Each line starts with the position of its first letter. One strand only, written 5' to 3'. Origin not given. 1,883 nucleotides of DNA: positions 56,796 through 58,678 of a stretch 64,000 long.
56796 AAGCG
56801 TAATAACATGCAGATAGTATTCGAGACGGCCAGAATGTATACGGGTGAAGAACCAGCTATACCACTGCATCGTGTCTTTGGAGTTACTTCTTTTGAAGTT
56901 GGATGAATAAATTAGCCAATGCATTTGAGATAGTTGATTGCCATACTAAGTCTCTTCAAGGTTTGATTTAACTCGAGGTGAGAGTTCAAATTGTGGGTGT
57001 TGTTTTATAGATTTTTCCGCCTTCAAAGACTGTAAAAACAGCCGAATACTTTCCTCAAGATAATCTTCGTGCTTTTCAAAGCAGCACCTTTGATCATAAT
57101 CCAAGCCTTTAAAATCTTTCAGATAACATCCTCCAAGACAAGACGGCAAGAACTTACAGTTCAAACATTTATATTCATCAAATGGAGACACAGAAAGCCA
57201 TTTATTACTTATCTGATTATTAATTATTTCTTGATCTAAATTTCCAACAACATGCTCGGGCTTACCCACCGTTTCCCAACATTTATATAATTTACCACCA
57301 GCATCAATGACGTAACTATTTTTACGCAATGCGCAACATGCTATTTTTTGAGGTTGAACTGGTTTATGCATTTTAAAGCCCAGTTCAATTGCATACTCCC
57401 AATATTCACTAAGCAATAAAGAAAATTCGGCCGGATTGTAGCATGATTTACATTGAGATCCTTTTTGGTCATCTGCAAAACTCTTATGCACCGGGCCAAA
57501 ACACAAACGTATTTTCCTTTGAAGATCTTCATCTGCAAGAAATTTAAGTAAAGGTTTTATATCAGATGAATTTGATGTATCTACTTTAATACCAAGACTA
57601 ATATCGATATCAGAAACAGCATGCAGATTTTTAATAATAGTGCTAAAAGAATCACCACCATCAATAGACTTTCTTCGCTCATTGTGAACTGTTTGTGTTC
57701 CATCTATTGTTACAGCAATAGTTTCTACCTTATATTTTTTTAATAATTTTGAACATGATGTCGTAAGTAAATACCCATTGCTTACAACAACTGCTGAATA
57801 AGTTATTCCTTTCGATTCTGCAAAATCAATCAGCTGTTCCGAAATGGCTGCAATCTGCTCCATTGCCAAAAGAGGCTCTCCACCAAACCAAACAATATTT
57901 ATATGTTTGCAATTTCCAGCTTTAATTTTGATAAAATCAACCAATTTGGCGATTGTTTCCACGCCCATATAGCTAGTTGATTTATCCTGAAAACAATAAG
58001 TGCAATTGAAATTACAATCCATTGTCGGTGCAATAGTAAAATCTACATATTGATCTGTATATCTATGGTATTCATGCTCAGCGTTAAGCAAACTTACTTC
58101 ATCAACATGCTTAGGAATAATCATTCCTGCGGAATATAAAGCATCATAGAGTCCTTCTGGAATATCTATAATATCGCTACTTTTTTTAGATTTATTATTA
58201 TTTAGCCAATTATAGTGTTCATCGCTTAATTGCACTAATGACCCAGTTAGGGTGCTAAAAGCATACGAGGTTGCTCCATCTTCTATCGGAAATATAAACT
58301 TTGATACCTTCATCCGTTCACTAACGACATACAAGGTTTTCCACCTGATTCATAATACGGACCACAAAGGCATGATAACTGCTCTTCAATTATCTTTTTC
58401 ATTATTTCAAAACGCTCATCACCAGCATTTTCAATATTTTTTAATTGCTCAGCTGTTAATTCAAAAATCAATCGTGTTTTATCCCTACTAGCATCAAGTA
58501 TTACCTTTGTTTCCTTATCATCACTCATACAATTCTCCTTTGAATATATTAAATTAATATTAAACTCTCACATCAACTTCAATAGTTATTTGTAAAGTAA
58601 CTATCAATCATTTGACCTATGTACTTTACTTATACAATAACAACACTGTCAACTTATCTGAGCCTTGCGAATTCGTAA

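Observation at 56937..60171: Mobile 3.2-kb cassette carrying a candidate RiPP system: Cys-rich precursor peptide + radical SAM/SPASM maturase + HUH transposase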

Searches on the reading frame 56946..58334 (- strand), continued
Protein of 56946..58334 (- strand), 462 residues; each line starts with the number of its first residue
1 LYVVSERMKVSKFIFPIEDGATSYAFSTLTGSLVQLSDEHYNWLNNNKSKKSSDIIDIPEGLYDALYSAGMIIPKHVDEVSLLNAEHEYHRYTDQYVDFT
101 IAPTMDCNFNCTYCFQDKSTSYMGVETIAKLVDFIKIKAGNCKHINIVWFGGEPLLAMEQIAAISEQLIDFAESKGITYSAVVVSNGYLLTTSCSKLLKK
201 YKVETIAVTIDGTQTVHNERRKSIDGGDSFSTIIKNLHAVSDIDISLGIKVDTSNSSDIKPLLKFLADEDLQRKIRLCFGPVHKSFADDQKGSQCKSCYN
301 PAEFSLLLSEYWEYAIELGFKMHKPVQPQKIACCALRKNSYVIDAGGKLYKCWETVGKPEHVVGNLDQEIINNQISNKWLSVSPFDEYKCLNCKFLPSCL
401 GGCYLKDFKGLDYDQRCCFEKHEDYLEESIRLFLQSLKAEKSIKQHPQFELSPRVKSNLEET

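Call 59: fold_search(model_id=the predicted structure, library=pdb)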
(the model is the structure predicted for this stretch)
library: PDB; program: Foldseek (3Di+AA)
matches with E <= 10: 1687; with E <= 0.001: 137
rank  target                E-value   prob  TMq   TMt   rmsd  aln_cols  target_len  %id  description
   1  5why_B                9.2e-21  1.00  0.64  0.69   7.3       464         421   19  Structural Insights into Thioether Bond Formation in the Biosynthesis of Sactipeptides (released 2017-07-26)
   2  5why_A                1.4e-20  1.00  0.64  0.69   6.9       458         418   19  Structural Insights into Thioether Bond Formation in the Biosynthesis of Sactipeptides (released 2017-07-26)
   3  5wgg_A                2.1e-19  1.00  0.64  0.66   8.0       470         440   19  Structural Insights into Thioether Bond Formation in the Biosynthesis of Sactipeptides (released 2017-07-26)
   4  8vpo                  1.2e-15  1.00  0.64  0.64   6.1       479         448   19  X-Ray Crystal Structure of TigE from Paramaledivibacter caminithermalis (released 2024-02-07)
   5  4k36_A                1.5e-15  1.00  0.58  0.68   6.5       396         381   19  His6 tagged anSMEcpe with bound AdoMet (released 2013-05-08)
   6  4k37_A                1.6e-15  1.00  0.54  0.66   7.0       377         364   19  Native anSMEcpe with bound AdoMet (released 2013-05-08)
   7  4k37_B                2.0e-15  1.00  0.50  0.61   8.0       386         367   19  Native anSMEcpe with bound AdoMet (released 2013-05-08)
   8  4k36_B                2.3e-15  1.00  0.57  0.69   5.5       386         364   18  His6 tagged anSMEcpe with bound AdoMet (released 2013-05-08)
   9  4k39_A                2.3e-15  1.00  0.54  0.66   7.3       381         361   21  Native anSMEcpe with bound AdoMet and Cp18Cys peptide (released 2013-05-08)
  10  4k38_B                3.0e-15  1.00  0.58  0.72   5.2       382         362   18  Native anSMEcpe with bound AdoMet and Kp18Cys peptide (released 2013-05-08)
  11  4k38_A                3.4e-15  1.00  0.54  0.65   5.9       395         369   18  Native anSMEcpe with bound AdoMet and Kp18Cys peptide (released 2013-05-08)
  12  4k39_B                6.7e-15  1.00  0.55  0.68   5.3       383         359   18  Native anSMEcpe with bound AdoMet and Cp18Cys peptide (released 2013-05-08)
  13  5v1t_A                1.6e-14  1.00  0.51  0.52  13.3       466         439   15  Crystal structure of Streptococcus suis SuiB bound to precursor peptide SuiA (released 2017-08-30)
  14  5v1q_A                2.7e-14  1.00  0.51  0.54  12.5       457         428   14  Crystal structure of Streptococcus suis SuiB (released 2017-08-30)
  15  5v1s_A                3.0e-14  1.00  0.52  0.56  11.8       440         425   14  Crystal structure of Streptococcus suis SuiB bound to S-adenosylmethionine (released 2017-08-30)
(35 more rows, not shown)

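Call 81: search_dna_similar(query=window:56946-58313:-, collection=plasmids, mode=protein, max_rows=10, max_evalue=1e-10)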
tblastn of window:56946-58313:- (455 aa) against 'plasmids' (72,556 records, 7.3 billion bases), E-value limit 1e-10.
Records with a match: 74; places in all: 76; records where one place covers at least 80% of the query: 33.
Best place of each record, by identity: <60% 74.
By first word of the organism name: Bacillus 19; Clostridium 13; Bradyrhizobium 8; Thermus 7; Paraclostridium 4; Streptomyces 4; Sarcina 2; Parabacteroides 2; Deinococcus 2; Rhizobium 2; and 11 more.
By predicted mobility (MOB-suite, as given by PLSDB): non-mobilizable 49; mobilizable 18; conjugative 7.
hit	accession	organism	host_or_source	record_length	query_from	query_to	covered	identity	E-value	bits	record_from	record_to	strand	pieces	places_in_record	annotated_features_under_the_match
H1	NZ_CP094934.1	Paraclostridium bifermentans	Homo sapiens,feces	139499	1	423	93%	31.5%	3e-51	194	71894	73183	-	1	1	ctpM: radical SAM/SPASM domain Clo7bot peptide maturase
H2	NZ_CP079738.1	Paraclostridium bifermentans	whole organism,soil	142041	1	423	93%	31.3%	1e-50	192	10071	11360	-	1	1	ctpM: radical SAM/SPASM domain Clo7bot peptide maturase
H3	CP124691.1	Paraclostridium bifermentans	Whole organism,peat soil sample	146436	1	423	89%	32.1%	1e-43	203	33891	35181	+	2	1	SPASM domain-containing protein | radical SAM protein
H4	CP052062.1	Bacillus thuringiensis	soil sample,soil sample from Harissa ...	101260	1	396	87%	31.8%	1e-37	153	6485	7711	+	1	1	radical SAM protein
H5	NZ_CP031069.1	Bacillus sp. JAS24-2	cell culture,soil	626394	2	396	87%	31.5%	2e-50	191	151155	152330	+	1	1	radical SAM protein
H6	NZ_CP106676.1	Bacillus cereus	cell culture,soil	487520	2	396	87%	30.8%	5e-48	184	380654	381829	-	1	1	radical SAM protein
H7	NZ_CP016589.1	Bacillus thuringiensis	Mono isolate,Ginseng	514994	2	396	87%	30.8%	5e-48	184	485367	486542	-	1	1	radical SAM protein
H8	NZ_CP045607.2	Bacillus cereus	Whole organism,soil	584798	2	396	87%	30.5%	4e-48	184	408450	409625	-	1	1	radical SAM protein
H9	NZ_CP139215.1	Bacillus cereus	environmental samples,soil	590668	2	396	87%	30.5%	4e-48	184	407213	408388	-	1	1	radical SAM protein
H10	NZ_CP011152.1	Bacillus cereus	cell culture,soil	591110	2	396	87%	30.5%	4e-48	184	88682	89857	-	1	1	radical SAM protein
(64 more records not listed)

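Call 82: get_annotated_region(hit=H1, flank=4000)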
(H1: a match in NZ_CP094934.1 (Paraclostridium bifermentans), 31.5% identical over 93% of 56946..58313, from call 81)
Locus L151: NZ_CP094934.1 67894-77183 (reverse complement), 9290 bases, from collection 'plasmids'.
description: Paraclostridium bifermentans strain HD0315_2 plasmid pHD0315_2-1, complete sequence
organism: Paraclostridium bifermentans (NCBI taxid 1490)
taxonomy: Bacteria; Bacillota; Clostridia; Peptostreptococcales; Peptostreptococcaceae; Paraclostridium; Paraclostridium bifermentans
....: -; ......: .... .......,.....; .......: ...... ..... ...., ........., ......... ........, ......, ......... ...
typing (MOB-suite, as given by PLSDB): non-mobilizable
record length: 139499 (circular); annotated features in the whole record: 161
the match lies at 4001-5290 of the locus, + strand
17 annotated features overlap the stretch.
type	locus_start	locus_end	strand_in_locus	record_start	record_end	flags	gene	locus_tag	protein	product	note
CDS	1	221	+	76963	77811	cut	-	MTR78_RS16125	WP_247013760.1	hypothetical protein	-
CDS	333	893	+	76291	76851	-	-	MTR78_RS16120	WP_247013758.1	histidine phosphatase family protein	-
CDS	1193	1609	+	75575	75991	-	-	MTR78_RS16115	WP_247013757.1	hypothetical protein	-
CDS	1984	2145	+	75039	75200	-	-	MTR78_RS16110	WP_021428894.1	Clo7bot family Cys-rich peptide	-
CDS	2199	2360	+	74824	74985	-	-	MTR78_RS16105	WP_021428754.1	Clo7bot family Cys-rich peptide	-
CDS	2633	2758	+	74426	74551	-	-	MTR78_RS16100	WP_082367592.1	Clo7bot family Cys-rich peptide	-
CDS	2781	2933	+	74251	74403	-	-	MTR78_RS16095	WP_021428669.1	Clo7bot family Cys-rich peptide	-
CDS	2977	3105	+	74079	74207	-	-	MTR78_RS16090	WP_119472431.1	Clo7bot family Cys-rich peptide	-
CDS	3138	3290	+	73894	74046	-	-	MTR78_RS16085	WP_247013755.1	Clo7bot family Cys-rich peptide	-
CDS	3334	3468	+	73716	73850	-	-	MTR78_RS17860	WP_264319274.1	hypothetical protein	-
CDS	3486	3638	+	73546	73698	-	-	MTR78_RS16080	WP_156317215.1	hypothetical protein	-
CDS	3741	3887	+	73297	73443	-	-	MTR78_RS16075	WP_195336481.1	Clo7bot family Cys-rich peptide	-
CDS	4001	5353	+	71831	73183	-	ctpM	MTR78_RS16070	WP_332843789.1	radical SAM/SPASM domain Clo7bot peptide maturase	GO:0031179 - peptide modification [Evidence IEA]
CDS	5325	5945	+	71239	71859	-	-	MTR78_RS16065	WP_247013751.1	hypothetical protein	-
CDS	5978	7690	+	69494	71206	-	-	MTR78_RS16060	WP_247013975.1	ABC transporter ATP-binding protein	-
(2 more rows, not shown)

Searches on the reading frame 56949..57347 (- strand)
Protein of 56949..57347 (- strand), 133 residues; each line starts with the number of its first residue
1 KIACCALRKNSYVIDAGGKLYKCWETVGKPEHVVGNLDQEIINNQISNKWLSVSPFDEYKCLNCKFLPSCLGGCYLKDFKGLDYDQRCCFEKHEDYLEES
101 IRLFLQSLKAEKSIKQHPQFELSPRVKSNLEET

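Call 77: search_protein_families(library=pfam, proteins=[window:56949-57347:-], max_evalue=10)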
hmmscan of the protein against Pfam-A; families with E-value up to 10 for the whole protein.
seq(133 aa): 1 family
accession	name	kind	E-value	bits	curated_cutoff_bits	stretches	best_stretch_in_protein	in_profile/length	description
PF13186.11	SPASM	-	0.19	12.5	21.5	1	5-64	1-66/67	Iron-sulfur cluster-binding domain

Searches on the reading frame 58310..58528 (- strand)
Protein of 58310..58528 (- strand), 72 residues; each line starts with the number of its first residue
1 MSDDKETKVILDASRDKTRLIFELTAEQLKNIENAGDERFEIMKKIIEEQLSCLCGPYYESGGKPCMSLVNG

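Call 3: search_protein_families(library=ncbifam, proteins=[window:58310-58528:-], max_evalue=0.01)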
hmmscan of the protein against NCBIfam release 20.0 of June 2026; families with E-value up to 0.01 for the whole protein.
window:58310-58528:- (72 aa): 0 families

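Call 4: search_protein_families(library=pfam, proteins=[window:58310-58528:-], max_evalue=0.01)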
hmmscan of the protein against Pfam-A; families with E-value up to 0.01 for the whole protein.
window:58310-58528:- (72 aa): 1 family
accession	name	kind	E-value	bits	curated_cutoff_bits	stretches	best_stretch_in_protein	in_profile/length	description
PF01991.23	vATP-synt_E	-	0.0041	17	24.2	1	9-56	65-112/199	ATP synthase (E/31 kDa) subunit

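Call 10: find_homologous_proteins(query=window:58310-58528:-, max_evalue=10)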
Query window:58310-58528:- (72 aa): 1 proteins with E <= 10 among 1 candidates.
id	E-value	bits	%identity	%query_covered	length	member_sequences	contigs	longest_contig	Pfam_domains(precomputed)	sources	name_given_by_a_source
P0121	8.7e-39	148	96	100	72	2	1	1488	-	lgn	-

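Call 12: find_encoding_contigs(protein=P0121, flank=10000, max_places=6)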
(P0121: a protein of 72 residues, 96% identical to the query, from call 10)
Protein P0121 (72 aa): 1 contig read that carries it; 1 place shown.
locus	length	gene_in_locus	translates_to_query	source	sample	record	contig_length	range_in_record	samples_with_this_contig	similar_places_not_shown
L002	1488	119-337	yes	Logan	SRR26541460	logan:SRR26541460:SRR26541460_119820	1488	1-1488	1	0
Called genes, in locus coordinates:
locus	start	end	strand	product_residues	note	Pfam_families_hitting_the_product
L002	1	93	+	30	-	?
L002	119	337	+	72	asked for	-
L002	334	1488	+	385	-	?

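Call 38: search_protein_representatives(protein=window:58310-58528:-)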
Query: 72 residues. Proteins with E-value up to 0.001 (for the whole library): 3; up to 1e-10: 1; up to 1e-30: 1. The best 3 are listed.
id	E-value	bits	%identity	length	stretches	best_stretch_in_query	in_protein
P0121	2.8e-39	147.5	96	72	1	1-72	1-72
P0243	1.0e-07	47.8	36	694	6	8-34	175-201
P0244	3.9e-04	36.4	35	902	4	7-39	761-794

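Call 43: search_protein_families(library=ncbifam, proteins=[window:58310-58528:-], max_evalue=10)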
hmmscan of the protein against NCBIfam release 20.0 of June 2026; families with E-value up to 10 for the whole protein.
window:58310-58528:- (72 aa): 1 family
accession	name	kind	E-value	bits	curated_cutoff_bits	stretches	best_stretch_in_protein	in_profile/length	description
NF033456.1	RiPP_CCRG-2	domain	0.15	12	24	1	23-32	5-14/18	CCRG-2 family RiPP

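Call 44: search_protein_families(library=pfam, proteins=[window:58310-58528:-], max_evalue=10)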
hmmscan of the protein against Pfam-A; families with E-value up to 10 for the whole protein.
window:58310-58528:- (72 aa): 4 families
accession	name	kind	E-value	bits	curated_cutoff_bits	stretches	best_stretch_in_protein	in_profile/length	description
PF01991.23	vATP-synt_E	-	0.0041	17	24.2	1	9-56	65-112/199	ATP synthase (E/31 kDa) subunit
PF05789.16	Baculo_VP1054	-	0.092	12.2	27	1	3-50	79-129/379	Baculovirus VP1054 protein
PF20053.4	WC-rich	-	0.12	13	24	1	27-61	42-76/106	Wolframin cysteine-rich domain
PF18835.7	Beta_helix_2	-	0.2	11.9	30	1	7-33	33-59/68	Beta helix repeat of Inulin fructotransferase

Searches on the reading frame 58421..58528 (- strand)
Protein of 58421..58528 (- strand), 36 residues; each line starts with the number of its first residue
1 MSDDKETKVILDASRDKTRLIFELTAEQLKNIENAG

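Call 43: search_protein_families(library=ncbifam, proteins=[window:58421-58528:-], max_evalue=10)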
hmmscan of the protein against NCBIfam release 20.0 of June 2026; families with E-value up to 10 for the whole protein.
seq(36 aa): 1 family
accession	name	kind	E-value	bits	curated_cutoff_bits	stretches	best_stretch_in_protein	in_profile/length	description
NF033456.1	RiPP_CCRG-2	domain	0.035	14.1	24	1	23-32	5-14/18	CCRG-2 family RiPP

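Call 44: search_protein_families(library=pfam, proteins=[window:58421-58528:-], max_evalue=10)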
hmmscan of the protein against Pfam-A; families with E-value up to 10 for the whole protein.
seq(36 aa): 1 family
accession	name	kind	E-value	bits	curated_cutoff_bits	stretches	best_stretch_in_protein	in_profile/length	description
PF18835.7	Beta_helix_2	-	0.075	13.2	30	1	7-32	33-58/68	Beta helix repeat of Inulin fructotransferase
